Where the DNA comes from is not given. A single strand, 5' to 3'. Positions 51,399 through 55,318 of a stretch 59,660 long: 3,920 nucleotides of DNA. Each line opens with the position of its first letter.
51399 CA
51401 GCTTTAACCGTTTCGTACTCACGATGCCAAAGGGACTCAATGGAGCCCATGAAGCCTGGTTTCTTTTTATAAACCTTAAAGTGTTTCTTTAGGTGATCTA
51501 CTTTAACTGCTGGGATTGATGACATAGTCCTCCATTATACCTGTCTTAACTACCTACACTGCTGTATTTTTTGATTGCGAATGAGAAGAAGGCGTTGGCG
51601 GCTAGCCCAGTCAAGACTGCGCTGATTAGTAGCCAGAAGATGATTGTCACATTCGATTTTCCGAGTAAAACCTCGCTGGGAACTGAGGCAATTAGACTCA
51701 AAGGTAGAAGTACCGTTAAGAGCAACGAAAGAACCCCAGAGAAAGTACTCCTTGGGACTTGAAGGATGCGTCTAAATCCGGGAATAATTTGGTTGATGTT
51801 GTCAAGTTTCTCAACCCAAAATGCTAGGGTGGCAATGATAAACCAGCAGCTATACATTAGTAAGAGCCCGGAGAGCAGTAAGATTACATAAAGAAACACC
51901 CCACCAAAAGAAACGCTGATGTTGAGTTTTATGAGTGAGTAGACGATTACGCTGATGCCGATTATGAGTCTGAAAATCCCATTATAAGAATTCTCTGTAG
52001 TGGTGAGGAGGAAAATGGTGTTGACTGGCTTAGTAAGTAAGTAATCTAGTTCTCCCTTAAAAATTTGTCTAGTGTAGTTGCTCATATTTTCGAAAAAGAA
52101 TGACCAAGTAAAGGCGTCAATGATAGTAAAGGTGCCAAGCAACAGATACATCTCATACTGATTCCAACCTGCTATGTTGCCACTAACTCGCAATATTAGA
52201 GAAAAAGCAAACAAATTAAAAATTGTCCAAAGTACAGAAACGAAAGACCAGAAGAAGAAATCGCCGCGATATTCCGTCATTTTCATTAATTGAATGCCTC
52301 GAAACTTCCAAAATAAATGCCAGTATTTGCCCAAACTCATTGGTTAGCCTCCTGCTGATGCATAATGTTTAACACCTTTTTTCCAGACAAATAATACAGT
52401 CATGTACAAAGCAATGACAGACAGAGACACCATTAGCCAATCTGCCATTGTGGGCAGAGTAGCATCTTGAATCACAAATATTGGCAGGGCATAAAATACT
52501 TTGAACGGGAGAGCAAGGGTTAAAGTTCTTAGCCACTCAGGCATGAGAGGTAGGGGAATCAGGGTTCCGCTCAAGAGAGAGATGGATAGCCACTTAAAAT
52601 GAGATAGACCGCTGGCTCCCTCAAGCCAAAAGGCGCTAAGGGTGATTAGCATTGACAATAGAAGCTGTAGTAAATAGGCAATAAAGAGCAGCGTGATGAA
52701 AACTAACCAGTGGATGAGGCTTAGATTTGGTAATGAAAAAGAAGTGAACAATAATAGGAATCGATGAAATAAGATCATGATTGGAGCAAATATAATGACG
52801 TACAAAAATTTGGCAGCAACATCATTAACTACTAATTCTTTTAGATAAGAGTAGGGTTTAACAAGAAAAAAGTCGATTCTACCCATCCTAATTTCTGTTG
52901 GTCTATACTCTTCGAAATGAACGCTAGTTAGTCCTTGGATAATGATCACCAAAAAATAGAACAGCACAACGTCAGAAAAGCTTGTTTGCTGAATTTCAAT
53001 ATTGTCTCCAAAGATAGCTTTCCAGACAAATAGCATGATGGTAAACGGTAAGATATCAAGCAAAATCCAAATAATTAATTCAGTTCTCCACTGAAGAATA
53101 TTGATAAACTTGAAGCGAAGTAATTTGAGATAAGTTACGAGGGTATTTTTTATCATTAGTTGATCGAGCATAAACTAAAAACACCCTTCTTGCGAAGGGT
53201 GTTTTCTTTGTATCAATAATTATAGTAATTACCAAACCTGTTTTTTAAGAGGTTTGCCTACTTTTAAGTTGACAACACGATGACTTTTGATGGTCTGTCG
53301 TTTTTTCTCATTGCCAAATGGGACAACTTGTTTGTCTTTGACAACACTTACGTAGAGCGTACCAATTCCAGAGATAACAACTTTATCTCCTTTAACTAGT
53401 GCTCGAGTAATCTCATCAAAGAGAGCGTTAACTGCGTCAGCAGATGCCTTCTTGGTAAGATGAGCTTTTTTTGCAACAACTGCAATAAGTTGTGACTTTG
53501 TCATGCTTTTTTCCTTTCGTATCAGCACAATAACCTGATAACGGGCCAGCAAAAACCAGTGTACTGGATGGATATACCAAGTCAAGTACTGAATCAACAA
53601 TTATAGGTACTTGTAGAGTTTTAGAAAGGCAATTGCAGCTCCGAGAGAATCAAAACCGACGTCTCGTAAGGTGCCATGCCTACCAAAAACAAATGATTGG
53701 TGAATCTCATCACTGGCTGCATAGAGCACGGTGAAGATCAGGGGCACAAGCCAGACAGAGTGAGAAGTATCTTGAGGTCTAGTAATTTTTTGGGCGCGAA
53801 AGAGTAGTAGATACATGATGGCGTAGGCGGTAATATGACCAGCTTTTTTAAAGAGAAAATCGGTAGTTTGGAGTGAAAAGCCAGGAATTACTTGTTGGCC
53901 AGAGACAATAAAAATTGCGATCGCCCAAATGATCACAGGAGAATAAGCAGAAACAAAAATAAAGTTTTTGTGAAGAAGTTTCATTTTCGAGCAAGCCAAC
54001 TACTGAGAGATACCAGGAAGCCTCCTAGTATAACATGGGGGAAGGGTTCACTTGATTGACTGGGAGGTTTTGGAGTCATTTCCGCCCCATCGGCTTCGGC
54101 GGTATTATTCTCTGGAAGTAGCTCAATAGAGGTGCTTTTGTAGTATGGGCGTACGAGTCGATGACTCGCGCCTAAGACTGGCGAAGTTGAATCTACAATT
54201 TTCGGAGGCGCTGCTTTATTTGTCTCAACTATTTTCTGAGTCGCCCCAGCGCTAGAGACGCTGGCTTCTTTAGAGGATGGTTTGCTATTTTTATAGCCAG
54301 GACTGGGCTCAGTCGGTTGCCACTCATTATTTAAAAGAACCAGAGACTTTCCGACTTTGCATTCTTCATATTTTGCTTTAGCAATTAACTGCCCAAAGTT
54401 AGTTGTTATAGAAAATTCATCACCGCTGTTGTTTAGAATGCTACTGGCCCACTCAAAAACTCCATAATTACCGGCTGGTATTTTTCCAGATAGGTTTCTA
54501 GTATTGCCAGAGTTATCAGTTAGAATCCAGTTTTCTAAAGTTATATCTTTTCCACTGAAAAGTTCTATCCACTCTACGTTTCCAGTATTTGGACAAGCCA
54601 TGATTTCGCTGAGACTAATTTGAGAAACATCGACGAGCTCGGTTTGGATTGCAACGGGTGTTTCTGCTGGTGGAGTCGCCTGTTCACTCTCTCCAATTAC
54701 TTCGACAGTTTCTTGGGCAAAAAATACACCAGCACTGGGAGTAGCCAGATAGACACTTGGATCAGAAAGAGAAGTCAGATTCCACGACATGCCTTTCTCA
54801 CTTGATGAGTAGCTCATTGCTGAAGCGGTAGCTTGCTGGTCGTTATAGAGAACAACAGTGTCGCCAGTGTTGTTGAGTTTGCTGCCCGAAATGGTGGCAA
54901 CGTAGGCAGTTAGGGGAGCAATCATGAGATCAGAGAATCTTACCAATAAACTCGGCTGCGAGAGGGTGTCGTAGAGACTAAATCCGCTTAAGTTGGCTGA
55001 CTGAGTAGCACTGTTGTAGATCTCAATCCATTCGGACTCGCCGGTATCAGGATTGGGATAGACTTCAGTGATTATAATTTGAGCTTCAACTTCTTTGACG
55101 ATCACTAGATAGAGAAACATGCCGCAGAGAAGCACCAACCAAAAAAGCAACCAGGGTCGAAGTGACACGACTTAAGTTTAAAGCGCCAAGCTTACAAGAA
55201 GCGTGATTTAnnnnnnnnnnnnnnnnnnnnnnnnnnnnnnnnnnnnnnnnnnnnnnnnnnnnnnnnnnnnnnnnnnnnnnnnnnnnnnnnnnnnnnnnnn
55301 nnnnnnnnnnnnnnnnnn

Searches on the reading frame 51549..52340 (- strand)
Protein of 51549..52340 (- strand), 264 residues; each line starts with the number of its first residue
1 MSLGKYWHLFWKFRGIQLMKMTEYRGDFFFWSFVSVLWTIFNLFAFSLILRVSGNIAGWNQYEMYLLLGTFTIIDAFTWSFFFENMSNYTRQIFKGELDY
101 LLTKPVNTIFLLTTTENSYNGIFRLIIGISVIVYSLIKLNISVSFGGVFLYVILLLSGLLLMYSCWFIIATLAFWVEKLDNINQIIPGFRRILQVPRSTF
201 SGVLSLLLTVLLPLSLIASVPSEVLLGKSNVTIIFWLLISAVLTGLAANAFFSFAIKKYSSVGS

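Call 17: search_protein_families(library=pfam, proteins=[window:51549-52340:-], max_evalue=0.001)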
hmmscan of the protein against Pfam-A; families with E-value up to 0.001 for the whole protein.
window:51549-52340:- (264 aa): 1 family
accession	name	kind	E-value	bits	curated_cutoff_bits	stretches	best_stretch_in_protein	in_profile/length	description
PF06182.17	ABC2_membrane_6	-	3.3e-49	168.2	22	1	37-263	2-229/229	ABC-2 family transporter protein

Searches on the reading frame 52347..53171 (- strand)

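Call 17: search_protein_families(library=pfam, proteins=[window:52347-53171:-], max_evalue=0.001)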
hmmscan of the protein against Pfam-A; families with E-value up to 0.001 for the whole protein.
window:52347-53171:- (275 aa): 1 family
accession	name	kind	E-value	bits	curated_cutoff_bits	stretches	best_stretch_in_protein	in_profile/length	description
PF06182.17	ABC2_membrane_6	-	3.6e-15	56.8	22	1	43-274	4-229/229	ABC-2 family transporter protein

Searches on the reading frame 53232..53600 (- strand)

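Call 17: search_protein_families(library=pfam, proteins=[window:53232-53600:-], max_evalue=0.001)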
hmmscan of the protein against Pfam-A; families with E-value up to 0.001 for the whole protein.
window:53232-53600:- (123 aa): 2 families
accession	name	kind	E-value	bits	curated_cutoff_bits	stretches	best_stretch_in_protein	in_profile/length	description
PF00216.26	Bac_DNA_binding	-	3.3e-18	66.2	22.4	1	33-122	1-89/90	Bacterial DNA-binding protein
PF18291.6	HU-HIG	-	2.4e-06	28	26.2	1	24-121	23-117/125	HU domain fused to wHTH, Ig, or Glycine-rich motif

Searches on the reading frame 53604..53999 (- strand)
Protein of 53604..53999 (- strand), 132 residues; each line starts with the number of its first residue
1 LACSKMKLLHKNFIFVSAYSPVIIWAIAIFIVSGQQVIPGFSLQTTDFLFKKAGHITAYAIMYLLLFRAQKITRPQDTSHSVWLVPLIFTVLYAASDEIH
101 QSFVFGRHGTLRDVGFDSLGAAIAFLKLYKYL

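Call 17: search_protein_families(library=pfam, proteins=[window:53604-53999:-], max_evalue=0.001)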
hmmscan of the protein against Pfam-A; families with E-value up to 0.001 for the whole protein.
window:53604-53999:- (132 aa): 1 family
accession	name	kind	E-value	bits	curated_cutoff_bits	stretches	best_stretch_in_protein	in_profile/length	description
PF04892.17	VanZ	-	1.2e-10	42.5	30.1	1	48-126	55-120/126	VanZ like family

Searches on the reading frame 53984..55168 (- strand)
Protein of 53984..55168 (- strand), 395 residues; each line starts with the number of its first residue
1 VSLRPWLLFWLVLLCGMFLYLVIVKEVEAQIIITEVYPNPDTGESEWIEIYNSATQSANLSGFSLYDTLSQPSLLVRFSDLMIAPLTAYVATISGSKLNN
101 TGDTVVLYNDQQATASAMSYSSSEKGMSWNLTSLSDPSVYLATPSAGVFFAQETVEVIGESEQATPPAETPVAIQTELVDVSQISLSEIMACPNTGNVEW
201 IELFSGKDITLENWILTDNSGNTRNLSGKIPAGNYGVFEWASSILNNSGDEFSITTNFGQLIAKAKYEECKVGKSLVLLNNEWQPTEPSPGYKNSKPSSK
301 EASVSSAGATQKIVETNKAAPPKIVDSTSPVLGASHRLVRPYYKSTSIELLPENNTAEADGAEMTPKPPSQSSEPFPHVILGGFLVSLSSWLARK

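Call 17: search_protein_families(library=pfam, proteins=[window:53984-55168:-], max_evalue=0.001)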
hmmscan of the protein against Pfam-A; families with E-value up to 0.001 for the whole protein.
window:53984-55168:- (395 aa): 1 family
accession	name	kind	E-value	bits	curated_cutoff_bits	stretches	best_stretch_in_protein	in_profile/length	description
PF00932.25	LTD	-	6.5e-21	75.2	34.3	2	28-120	5-107/109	Lamin Tail Domain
